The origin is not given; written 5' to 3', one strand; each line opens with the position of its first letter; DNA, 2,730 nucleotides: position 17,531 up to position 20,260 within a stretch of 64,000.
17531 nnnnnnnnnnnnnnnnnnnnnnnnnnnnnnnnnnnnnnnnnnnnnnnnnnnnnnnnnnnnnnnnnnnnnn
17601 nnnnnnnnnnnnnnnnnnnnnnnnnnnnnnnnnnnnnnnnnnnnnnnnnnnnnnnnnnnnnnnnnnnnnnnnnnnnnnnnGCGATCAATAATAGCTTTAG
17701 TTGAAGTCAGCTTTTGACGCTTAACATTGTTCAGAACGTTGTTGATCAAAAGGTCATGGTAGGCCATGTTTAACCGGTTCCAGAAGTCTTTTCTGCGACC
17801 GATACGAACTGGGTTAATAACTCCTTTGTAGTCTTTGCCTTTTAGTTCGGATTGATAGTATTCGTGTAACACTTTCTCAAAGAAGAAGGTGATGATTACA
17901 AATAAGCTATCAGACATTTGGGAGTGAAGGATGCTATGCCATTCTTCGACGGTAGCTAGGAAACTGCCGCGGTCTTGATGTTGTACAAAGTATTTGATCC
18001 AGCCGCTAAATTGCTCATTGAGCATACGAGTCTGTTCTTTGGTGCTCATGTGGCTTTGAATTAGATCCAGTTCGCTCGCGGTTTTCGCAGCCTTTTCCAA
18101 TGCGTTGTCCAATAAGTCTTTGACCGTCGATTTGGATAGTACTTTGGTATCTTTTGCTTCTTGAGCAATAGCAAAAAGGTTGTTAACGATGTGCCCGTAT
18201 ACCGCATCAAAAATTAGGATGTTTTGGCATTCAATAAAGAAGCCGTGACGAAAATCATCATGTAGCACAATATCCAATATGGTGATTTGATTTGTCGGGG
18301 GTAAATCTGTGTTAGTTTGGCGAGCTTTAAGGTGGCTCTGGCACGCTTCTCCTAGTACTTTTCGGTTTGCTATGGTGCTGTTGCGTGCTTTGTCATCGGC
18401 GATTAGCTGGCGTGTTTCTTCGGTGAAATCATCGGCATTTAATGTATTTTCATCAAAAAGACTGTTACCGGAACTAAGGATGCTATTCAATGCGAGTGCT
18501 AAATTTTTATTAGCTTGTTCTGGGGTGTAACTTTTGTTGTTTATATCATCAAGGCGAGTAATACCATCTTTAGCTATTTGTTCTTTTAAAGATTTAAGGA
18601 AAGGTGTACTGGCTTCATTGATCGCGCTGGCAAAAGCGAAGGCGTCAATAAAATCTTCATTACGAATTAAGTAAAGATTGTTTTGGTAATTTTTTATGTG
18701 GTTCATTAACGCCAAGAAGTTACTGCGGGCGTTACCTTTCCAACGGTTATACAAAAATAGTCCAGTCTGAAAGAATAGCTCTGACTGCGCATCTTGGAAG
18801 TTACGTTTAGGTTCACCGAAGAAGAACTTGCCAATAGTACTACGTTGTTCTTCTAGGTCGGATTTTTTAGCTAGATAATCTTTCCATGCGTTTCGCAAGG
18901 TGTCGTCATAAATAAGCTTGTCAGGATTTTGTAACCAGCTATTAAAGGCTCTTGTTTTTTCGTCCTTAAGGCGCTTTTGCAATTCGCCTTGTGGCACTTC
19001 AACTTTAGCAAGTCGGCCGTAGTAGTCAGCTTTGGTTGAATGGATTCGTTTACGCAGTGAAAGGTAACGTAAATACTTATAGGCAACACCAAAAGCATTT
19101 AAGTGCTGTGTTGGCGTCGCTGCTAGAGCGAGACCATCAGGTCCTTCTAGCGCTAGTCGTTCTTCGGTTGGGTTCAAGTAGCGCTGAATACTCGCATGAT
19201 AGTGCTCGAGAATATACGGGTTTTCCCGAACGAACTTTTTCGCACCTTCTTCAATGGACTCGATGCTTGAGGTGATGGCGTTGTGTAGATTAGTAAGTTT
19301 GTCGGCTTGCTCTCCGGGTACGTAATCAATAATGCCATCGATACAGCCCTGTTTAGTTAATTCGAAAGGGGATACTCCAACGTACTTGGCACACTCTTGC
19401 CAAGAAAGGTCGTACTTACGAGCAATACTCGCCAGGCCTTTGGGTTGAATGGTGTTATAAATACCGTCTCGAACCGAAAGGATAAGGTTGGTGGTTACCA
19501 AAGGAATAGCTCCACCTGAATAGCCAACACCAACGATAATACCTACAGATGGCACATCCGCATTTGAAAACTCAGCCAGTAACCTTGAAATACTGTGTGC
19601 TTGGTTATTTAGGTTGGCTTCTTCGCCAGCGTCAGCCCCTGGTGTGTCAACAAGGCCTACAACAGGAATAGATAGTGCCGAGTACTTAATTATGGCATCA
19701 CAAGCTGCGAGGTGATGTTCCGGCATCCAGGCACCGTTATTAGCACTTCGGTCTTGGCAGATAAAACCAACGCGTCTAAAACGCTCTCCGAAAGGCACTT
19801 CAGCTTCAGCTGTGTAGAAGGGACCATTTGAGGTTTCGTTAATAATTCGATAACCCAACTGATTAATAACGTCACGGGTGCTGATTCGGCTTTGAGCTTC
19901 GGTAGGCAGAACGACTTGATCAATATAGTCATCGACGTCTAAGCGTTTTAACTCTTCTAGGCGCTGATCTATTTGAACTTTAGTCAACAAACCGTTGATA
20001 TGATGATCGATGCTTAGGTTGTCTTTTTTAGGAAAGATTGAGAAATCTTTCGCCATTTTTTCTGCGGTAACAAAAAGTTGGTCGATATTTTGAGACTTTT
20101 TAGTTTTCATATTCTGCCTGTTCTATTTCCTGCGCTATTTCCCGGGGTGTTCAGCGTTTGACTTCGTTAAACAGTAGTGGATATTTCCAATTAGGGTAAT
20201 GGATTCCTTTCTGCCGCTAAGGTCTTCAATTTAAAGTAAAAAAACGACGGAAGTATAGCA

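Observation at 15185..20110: All four acetyl-CoA-carboxylase functions fused in one 1641-aa chain with a permuted domain order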

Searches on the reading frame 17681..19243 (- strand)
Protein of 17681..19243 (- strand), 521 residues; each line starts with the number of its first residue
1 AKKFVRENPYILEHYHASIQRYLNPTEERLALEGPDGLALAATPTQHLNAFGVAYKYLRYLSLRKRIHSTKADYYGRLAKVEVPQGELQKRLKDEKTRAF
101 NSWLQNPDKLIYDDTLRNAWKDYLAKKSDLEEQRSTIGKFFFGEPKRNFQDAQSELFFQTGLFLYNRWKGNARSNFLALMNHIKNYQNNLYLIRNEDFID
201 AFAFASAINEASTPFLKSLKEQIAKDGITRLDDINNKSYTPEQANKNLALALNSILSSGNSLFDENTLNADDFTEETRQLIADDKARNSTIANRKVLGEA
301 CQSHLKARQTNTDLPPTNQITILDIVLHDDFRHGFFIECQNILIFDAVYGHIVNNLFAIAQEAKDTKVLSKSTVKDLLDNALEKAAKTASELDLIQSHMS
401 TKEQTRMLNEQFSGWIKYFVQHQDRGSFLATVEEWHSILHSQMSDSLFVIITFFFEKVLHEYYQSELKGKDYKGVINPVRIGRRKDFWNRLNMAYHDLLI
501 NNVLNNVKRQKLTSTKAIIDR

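Call 62: search_solved_structures(query=window:17681-19243:-, max_evalue=1)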
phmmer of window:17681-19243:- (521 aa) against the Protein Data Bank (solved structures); distinct sequences matched with E-value up to 1: 2.
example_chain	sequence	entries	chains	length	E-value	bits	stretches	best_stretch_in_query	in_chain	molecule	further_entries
9kkm_A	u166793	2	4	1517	1.6e-101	343.7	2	3-188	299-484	Acetyl-CoA carboxylase multifunctional enzyme AccADCB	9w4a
4gyg_A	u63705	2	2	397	0.86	11.5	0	208-284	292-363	Rio2 kinase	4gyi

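Call 63: search_protein_families(library=pfam, proteins=[window:17681-19243:-], max_evalue=1)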
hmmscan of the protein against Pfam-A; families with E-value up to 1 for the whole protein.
window:17681-19243:- (521 aa): 2 families
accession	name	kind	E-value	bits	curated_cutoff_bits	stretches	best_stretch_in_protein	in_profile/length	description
PF08388.16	GIIM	-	0.072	13.5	23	1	397-433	17-52/80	Group II intron, maturase-specific domain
PF05709.17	Sipho_tail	-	0.075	13.7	24.2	1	96-140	67-112/118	Phage tail protein RIFT-related domain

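Call 69: search_protein_representatives(protein=window:17681-19243:-)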
Query: 521 residues. Proteins with E-value up to 0.001 (for the whole library): 110; up to 1e-10: 73; up to 1e-30: 28. The best 110 are listed.
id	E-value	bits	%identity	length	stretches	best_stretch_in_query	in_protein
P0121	5.0e-120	418.0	42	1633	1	1-521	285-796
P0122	1.1e-114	400.3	41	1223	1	2-519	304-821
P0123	1.7e-114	399.8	38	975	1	2-511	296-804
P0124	4.8e-102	358.7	47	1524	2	312-514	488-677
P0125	2.5e-100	353.0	46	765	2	3-189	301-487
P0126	1.4e-98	347.2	36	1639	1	2-509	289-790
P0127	3.0e-84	300.0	41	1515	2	317-517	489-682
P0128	6.4e-75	269.2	37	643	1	2-389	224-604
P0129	1.1e-69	252.0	40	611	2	1-186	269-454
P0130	1.6e-65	238.3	36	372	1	132-495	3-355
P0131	2.8e-59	217.7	34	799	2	11-183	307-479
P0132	3.6e-54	200.8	42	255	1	2-219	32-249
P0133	2.5e-52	194.7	48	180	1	12-191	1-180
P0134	1.1e-41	159.6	38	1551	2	308-503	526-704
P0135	4.2e-41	157.7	39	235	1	40-234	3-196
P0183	4.7e-15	71.8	28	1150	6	193-309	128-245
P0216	3.5e-06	42.5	30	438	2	191-318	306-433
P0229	2.1e-04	36.7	24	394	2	193-300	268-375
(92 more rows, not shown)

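Call 71: search_protein_families(library=pfam, proteins=[P0183, P0216, P0229], max_evalue=0.1)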
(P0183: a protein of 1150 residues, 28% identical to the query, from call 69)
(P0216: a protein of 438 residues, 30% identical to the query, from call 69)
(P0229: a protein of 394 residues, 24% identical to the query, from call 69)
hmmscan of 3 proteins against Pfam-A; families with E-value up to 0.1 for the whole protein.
P0183 (1150 aa): 7 families
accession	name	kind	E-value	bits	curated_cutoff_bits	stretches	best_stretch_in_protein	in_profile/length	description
PF11829.13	DUF3349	-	9.9e-06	26.7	28.3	0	508-570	30-91/94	Protein of unknown function (DUF3349)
PF17816.7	PDZ_4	-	1.2e-05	26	23.1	0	522-561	55-94/114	PDZ domain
PF22979.2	HTH_69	-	3.8e-05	23.9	27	0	666-680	18-32/69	Winged helix-turn-helix domain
PF20930.2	Dicer_PBD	-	0.0011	19.5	26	0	510-542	52-84/100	Dicer, partner-binding domain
PF09655.15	Nitr_red_assoc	-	0.0016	19.3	25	0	522-547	109-134/144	Conserved nitrate reductase-associated protein (Nitr_red_assoc)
PF25792.1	BREX_BrxC_helical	-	0.047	14.4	27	0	676-730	14-70/123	BREX ATP-binding protein BrxC alpha helical domain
PF12491.13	ApoB100_C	-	0.062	13.7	27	0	677-704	3-29/57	Apolipoprotein B100 C terminal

P0216 (438 aa): 1 family
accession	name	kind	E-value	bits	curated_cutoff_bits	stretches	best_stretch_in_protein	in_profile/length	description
PF04390.17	LptE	-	6.8e-11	43.3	23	1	45-156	1-102/118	Lipopolysaccharide-assembly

P0229 (394 aa): 1 family
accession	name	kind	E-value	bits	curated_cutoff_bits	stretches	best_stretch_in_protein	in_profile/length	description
PF04390.17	LptE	-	1.8e-09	38.7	23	1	9-136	1-116/118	Lipopolysaccharide-assembly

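Call 78: search_protein_families(library=ncbifam, proteins=[P0216], max_evalue=0.01)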
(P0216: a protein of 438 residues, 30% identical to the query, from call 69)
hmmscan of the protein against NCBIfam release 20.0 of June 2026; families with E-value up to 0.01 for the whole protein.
P0216 (438 aa): 1 family
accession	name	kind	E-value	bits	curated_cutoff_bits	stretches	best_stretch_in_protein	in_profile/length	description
NF008062.1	PRK10796.1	equivalog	0.0027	17.6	235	0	18-45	4-31/181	LPS assembly lipoprotein LptE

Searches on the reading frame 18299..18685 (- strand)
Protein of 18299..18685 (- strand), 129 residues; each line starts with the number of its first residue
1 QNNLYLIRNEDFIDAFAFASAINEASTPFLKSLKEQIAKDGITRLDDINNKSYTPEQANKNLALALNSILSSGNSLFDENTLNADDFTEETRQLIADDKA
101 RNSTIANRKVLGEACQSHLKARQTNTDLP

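Call 63: search_protein_families(library=pfam, proteins=[window:18317-18679:-], max_evalue=1)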
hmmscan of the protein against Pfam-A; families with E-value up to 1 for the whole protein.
window:18317-18679:- (121 aa): 0 families

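Call 76: find_homologous_proteins(query=A3, max_evalue=0.00001)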
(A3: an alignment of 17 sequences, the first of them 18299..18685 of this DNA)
Query A3 (17 sequences): 1395 candidates shared short words with the query, none scored E <= 0.00001.

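Call 78: search_protein_families(library=ncbifam, proteins=[window:18299-18685:-], max_evalue=0.01)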
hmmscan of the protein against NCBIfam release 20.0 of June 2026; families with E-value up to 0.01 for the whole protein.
window:18299-18685:- (129 aa): 0 families

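Call 85: predict_structure(alignment_id=A4)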
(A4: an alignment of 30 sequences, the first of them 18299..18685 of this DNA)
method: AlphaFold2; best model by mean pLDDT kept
length: 129 residues; sequences in the alignment: 30
mean_pLDDT: 88.9   pTM: 0.81
mean pLDDT of the five models: 88.9, 88.1, 87.9, 87.2, 86.7
residues with pLDDT >= 90: 98; 70-90: 21; 50-70: 5; < 50: 5
segments of 3 or more residues with pLDDT < 50: 125-129
pLDDT, mean of each block of 10 residues (from residue 1): 83 95 94 91 80 89 93 93 95 94 94 95 56
secondary structure, 60 per line:
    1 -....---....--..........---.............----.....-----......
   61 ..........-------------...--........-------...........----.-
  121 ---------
elements in order: H2-5 H15-24 H28-40 H45-49 H55-70 H89-96 H104-114

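Call 88: fold_search(model_id=the predicted structure, library=pdb)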
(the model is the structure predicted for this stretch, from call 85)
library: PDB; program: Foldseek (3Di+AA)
matches with E <= 10: 13; with E <= 0.001: 0
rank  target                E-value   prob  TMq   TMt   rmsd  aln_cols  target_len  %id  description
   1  9i5m_A                4.8e+00  0.06  0.24  0.15  11.2       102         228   16  Structure of cyclodipeptide synthase from Nocardia brasiliensis (Nbra-CDPS) (released 2026-02-18)
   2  9i5m_B                5.3e+00  0.05  0.23  0.15  10.9       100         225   16  Structure of cyclodipeptide synthase from Nocardia brasiliensis (Nbra-CDPS) (released 2026-02-18)
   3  9wz6_A                6.6e+00  0.06  0.18  0.24   8.8        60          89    8  Full-length Caspase-1-CARD filament (released 2025-12-10)
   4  9iam_A                7.3e+00  0.03  0.23  0.14  11.3       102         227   16  Structure of cyclodipeptide synthase from Nocardia brasiliensis (Nbra-CDPS) in complex with alanylated RNA microhelice (released 2026-03-11)
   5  6onc_D                7.7e+00  0.02  0.16  0.05  11.1        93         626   14  Crystal structure of Desulfovibrio vulgaris carbon monoxide dehydrogenase produced without CooC, as-isolated (released 2019-07-24)
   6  1y10_B                7.7e+00  0.01  0.15  0.07  13.4       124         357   12  Mycobacterial adenylyl cyclase Rv1264, holoenzyme, inhibited state (released 2005-05-24)
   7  5mlq_A                8.1e+00  0.03  0.24  0.15  11.2       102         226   15  Structure of CDPS from Nocardia brasiliensis (released 2018-05-02)
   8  6ons                  8.1e+00  0.03  0.19  0.06  11.1        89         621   15  Crystal structure of Desulfovibrio vulgaris carbon monoxide dehydrogenase with the D-cluster ligating cysteines mutated  (released 2019-07-24)
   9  7zkv_A                8.6e+00  0.02  0.18  0.05  13.8        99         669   16  F231A variant of the CODH/ACS complex of C. hydrogenoformans (released 2022-11-02)
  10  1y10_A                9.1e+00  0.01  0.15  0.07  13.2       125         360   13  Mycobacterial adenylyl cyclase Rv1264, holoenzyme, inhibited state (released 2005-05-24)
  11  1vya_A                9.1e+00  0.01  0.14  0.13  13.8       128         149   19  Identification and characterization of the first plant G-quadruplex binding protein encoded by the Zea mays L. nucleos (released 2015-04-08)
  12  5ffj_B                9.6e+00  0.02  0.22  0.04  12.8       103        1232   14  Structure of a nuclease-deletion mutant of the Type ISP restriction-modification enzyme LlaGI in complex with a DNA su (released 2016-03-30)
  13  7nvo_G                9.6e+00  0.01  0.13  0.09  11.7       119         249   11  Human TRiC complex in open state with nanobody bound (released 2022-03-02)

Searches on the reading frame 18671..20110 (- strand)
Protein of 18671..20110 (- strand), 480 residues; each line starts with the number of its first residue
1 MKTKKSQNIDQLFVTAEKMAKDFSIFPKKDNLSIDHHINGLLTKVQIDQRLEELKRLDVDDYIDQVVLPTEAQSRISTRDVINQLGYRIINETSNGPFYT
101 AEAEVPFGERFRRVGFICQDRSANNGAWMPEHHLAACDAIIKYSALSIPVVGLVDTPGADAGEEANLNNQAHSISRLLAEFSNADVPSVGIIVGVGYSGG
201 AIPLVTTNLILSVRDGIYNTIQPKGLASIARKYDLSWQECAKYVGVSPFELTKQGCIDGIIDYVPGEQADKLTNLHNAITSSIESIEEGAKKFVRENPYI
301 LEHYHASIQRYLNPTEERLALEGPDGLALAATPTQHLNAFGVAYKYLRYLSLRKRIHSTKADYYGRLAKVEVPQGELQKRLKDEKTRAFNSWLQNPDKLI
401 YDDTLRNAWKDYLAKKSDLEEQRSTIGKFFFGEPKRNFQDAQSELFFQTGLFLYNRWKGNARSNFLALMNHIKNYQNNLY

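Call 59: search_dna_similar(query=window:18671-20110:-, collection=plasmids, mode=protein, max_rows=8)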
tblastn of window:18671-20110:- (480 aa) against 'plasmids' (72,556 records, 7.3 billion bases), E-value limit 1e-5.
Records with a match: 9; places in all: 9; records where one place covers at least 80% of the query: 1.
Best place of each record, by identity: <60% 9.
By first word of the organism name: Sinorhizobium 3; Priestia 2; Enterobacter 1; Fusobacterium 1; Embleya 1; Pseudonocardia 1.
By predicted mobility (MOB-suite, as given by PLSDB): non-mobilizable 6; mobilizable 2; conjugative 1.
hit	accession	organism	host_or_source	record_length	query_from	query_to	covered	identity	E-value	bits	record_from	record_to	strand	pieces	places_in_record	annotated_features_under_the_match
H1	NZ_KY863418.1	Enterobacter asburiae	Homo sapiens,urine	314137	5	474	98%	52.3%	5e-154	491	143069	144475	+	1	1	cmlA5: major facilitator superfamily (MFS) antibiotic efflux pump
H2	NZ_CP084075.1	Fusobacterium vincentii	-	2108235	48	288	50%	30.4%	9e-8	62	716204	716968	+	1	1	none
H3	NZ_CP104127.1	Sinorhizobium sp. M103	Phaseolus vulgaris,cell ...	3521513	124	286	34%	32.9%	7e-6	56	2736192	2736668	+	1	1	none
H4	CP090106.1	Sinorhizobium meliloti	Medicago,Cell culture,Plant nodule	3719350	124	286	34%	32.9%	8e-6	56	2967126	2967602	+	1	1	acetyl-CoA carboxylase carboxyltransferase subunit alpha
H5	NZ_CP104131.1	Sinorhizobium sp. K101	Phaseolus vulgaris,cell ...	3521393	124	286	34%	32.9%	1e-5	56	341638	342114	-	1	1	none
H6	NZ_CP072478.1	Priestia aryabhattai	mixed culture,soil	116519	114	285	36%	30.0%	2e-6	58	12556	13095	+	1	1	accA: acetyl-CoA carboxylase carboxyl transferase subunit alpha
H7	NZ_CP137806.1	Priestia megaterium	Bacillus megaterium assembly,Arshan ...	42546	124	285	34%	30.9%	4e-6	57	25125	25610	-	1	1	accA: acetyl-CoA carboxylase carboxyl transferase subunit alpha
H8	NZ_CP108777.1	Embleya sp. NBC_00896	-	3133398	146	266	25%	37.2%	3e-7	61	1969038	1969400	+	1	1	none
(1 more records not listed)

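Call 66: get_annotated_region(hit=H1, flank=5000)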
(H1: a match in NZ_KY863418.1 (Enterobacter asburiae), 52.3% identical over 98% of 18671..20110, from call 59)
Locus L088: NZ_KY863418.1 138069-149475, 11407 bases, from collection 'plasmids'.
description: Enterobacter asburiae strain AMA 497 plasmid pOXA436, complete sequence
organism: Enterobacter asburiae (NCBI taxid 61645)
taxonomy: Bacteria; Pseudomonadota; Gammaproteobacteria; Enterobacterales; Enterobacteriaceae; Enterobacter; Enterobacter asburiae
host: -; source: Homo sapiens,urine; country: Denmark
typing (MOB-suite, as given by PLSDB): conjugative; replicon IncHI2A,rep_cluster_1088; relaxase MOBH; mating-pair formation MPF_F
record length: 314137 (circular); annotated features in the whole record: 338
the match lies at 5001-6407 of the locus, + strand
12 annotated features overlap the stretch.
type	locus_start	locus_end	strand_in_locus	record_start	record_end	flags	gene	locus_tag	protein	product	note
CDS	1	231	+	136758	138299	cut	-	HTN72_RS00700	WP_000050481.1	IS91-like element ISCR1 family transposase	-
CDS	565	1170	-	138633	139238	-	-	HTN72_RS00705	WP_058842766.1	SprT family zinc-dependent metalloprotease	-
CDS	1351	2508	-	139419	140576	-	-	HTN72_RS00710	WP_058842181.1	hypothetical protein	-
CDS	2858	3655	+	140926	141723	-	-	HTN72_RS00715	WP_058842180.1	OXA-48 family carbapenem-hydrolyzing class D beta-lactamase OXA-436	-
predicted_resistance_gene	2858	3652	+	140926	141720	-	blaOXA-436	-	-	OXA-48 family carbapenem-hydrolyzing class D beta-lactamase OXA-436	predicted by amrfinderplus; class BETA-LACTAM; identity 100.0%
CDS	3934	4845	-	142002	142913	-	-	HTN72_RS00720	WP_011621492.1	LysR family transcriptional regulator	-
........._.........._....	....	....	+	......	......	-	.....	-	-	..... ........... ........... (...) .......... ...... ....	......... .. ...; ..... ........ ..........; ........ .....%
CDS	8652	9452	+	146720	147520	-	-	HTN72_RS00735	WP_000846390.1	oxacillin-hydrolyzing class D beta-lactamase OXA-10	-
predicted_resistance_gene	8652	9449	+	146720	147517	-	blaOXA-10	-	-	oxacillin-hydrolyzing class D beta-lactamase OXA-10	predicted by amrfinderplus; class BETA-LACTAM; identity 100.0%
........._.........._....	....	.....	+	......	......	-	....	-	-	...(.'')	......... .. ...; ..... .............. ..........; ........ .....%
predicted_resistance_gene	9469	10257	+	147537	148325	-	aadA1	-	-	ANT(3'')-Ia family aminoglycoside nucleotidyltransferase AadA1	predicted by amrfinderplus; class AMINOGLYCOSIDE; identity 100.0%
CDS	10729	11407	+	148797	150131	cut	ltrA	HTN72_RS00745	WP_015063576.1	group II intron reverse transcriptase/maturase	GO:0000373 - Group II intron splicing [Evidence IEA]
